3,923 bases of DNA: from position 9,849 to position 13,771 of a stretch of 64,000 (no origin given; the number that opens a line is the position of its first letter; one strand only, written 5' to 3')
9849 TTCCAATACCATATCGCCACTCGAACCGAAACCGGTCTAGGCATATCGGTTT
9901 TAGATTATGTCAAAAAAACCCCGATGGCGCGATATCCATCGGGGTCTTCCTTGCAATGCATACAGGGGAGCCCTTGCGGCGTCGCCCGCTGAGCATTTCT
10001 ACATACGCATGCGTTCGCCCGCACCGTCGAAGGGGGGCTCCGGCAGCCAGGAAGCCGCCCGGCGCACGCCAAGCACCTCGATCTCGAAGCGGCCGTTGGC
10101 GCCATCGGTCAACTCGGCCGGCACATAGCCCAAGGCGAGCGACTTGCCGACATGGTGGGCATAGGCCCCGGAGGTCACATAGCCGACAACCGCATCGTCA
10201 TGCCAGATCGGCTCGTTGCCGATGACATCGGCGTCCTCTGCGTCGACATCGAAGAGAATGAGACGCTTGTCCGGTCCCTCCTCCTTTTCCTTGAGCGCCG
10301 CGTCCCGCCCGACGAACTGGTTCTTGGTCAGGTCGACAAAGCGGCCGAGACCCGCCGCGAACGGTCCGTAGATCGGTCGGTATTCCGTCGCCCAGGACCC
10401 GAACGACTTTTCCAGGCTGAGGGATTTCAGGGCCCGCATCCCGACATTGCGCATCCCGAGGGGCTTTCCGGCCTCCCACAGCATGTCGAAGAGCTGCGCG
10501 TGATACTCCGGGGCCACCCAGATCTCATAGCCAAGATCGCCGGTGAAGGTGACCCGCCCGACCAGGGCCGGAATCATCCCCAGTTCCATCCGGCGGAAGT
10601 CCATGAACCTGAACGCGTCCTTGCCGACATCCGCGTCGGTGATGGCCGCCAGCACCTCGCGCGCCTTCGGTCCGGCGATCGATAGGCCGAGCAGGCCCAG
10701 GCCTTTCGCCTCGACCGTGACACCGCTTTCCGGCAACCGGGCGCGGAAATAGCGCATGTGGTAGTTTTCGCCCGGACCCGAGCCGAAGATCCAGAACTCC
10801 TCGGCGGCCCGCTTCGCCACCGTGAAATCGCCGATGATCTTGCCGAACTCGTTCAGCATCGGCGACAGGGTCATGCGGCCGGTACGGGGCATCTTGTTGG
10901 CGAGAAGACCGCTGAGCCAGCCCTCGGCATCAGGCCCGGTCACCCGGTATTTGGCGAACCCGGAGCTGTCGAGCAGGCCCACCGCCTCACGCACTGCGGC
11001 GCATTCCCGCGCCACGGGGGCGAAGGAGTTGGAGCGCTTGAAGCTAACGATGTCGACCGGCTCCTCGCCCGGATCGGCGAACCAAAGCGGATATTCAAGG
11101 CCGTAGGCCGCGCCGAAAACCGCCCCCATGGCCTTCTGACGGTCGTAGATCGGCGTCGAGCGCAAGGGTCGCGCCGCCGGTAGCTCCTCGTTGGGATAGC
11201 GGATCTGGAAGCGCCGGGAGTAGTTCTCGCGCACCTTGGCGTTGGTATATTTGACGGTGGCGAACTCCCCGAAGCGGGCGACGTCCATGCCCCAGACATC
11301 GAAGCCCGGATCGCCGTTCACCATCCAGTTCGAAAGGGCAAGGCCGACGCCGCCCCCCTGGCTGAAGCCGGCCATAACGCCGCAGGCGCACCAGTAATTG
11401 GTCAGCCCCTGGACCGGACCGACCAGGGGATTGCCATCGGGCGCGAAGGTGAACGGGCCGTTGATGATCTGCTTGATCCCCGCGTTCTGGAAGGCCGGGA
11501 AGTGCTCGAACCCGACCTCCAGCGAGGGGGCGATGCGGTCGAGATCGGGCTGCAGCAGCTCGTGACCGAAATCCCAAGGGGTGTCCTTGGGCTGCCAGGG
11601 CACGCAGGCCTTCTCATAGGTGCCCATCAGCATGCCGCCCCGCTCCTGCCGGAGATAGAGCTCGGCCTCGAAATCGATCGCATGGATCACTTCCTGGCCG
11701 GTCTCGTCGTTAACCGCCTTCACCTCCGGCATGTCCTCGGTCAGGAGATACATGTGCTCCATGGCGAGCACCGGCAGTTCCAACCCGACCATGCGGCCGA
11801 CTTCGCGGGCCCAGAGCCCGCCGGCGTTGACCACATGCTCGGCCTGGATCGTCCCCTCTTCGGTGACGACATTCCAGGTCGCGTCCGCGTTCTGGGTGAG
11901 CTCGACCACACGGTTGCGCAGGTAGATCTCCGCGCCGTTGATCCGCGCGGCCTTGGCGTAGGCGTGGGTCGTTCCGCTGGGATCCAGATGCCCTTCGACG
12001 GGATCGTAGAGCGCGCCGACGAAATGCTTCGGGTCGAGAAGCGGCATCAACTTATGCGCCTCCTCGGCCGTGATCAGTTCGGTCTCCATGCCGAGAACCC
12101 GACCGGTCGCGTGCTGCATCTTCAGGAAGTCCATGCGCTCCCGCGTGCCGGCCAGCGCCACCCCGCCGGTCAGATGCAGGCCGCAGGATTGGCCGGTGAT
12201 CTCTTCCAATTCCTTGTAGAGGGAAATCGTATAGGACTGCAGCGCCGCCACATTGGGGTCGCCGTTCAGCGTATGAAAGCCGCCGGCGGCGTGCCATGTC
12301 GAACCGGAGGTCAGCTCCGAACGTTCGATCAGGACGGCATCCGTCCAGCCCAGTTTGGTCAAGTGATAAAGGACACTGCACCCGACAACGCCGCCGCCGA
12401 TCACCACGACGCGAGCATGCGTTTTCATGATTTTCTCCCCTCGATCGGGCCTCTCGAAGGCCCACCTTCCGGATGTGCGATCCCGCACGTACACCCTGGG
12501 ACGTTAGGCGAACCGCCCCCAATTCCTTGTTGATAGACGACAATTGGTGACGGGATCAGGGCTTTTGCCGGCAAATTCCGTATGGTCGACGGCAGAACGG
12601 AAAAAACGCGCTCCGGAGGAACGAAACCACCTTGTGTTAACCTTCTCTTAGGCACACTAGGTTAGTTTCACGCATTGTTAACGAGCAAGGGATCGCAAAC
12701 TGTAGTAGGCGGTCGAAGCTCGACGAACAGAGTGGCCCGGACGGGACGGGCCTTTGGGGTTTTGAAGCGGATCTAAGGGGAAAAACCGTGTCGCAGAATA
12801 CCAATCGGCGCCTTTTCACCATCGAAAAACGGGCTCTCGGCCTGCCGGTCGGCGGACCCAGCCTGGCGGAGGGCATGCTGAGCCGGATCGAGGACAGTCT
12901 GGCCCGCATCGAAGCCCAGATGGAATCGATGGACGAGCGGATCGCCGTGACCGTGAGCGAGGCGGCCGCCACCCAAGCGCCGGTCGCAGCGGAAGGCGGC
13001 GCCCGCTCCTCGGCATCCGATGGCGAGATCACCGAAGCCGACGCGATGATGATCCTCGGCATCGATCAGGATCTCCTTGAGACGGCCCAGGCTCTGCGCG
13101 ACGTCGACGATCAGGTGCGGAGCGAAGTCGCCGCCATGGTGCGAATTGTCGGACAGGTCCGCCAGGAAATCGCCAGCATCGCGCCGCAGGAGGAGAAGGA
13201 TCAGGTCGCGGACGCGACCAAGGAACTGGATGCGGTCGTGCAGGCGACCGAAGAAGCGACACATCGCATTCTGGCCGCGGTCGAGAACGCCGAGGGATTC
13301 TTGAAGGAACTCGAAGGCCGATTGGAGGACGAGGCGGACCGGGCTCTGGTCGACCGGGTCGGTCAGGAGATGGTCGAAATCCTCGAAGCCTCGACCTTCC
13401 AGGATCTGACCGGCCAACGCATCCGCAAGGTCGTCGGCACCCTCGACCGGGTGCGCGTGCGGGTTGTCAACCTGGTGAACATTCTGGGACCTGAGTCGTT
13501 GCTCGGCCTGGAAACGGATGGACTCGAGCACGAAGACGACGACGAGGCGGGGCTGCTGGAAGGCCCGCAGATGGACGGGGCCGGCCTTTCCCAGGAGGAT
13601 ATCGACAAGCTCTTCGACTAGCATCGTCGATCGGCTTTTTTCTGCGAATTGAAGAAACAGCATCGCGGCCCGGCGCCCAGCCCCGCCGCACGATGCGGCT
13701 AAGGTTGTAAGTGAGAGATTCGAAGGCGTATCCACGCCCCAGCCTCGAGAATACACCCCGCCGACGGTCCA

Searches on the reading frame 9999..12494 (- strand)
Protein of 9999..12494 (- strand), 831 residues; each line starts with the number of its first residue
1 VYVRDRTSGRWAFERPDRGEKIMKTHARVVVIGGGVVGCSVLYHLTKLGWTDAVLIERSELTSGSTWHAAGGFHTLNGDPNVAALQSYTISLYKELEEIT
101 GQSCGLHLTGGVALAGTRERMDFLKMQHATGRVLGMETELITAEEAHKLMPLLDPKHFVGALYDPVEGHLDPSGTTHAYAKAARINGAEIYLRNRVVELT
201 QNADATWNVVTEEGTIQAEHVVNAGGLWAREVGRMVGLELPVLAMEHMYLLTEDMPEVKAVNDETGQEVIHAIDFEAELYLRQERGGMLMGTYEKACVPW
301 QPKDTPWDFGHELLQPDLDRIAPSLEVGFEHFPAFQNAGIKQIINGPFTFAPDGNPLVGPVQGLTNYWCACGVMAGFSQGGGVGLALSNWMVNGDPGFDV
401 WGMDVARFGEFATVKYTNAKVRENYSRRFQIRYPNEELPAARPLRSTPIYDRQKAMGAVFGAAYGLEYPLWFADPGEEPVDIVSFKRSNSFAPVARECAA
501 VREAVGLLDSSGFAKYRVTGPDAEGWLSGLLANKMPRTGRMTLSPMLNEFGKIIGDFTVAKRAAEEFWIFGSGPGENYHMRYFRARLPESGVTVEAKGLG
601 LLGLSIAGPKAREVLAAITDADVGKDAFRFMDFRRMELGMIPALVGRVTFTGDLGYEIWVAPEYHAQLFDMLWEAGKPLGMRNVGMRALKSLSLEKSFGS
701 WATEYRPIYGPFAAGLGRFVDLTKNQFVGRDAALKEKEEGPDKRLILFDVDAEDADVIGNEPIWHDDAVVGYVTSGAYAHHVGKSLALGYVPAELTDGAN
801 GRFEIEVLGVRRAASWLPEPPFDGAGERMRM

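Call 12: search_protein_families(library=pfam, proteins=[window:9999-12494:-], max_evalue=0.001)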
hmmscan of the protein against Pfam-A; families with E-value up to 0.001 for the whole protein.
window:9999-12494:- (831 aa): 6 families
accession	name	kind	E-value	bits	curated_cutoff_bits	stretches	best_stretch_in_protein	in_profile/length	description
PF01266.30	DAO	-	8.6e-66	223.3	27.9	1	28-389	1-352/353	FAD dependent oxidoreductase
PF01571.26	GCV_T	-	4.7e-62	210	25.6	1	450-718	2-254/255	Aminomethyltransferase folate-binding domain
PF08669.17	GCV_T_C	-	5e-19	68.4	25.9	1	743-823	1-80/80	Glycine cleavage T-protein C-terminal barrel domain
PF16350.10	FAO_M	-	2e-16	60.3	27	1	393-445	1-54/56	FAD dependent oxidoreductase central domain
PF07992.20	Pyr_redox_2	-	2.4e-05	24.4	26.1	0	25-59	141-174/291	Pyridine nucleotide-disulphide oxidoreductase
PF00070.33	Pyr_redox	-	0.00039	21.3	22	0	28-60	1-32/82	Pyridine nucleotide-disulphide oxidoreductase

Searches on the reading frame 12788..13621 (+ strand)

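Call 12: search_protein_families(library=pfam, proteins=[window:12788-13621:+], max_evalue=0.001)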
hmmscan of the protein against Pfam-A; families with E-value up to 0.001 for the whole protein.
window:12788-13621:+ (277 aa): 1 family
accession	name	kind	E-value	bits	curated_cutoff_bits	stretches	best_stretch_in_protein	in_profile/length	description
PF04344.18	CheZ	-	1.3e-15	58.3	30.7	2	190-276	113-198/203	Chemotaxis phosphatase, CheZ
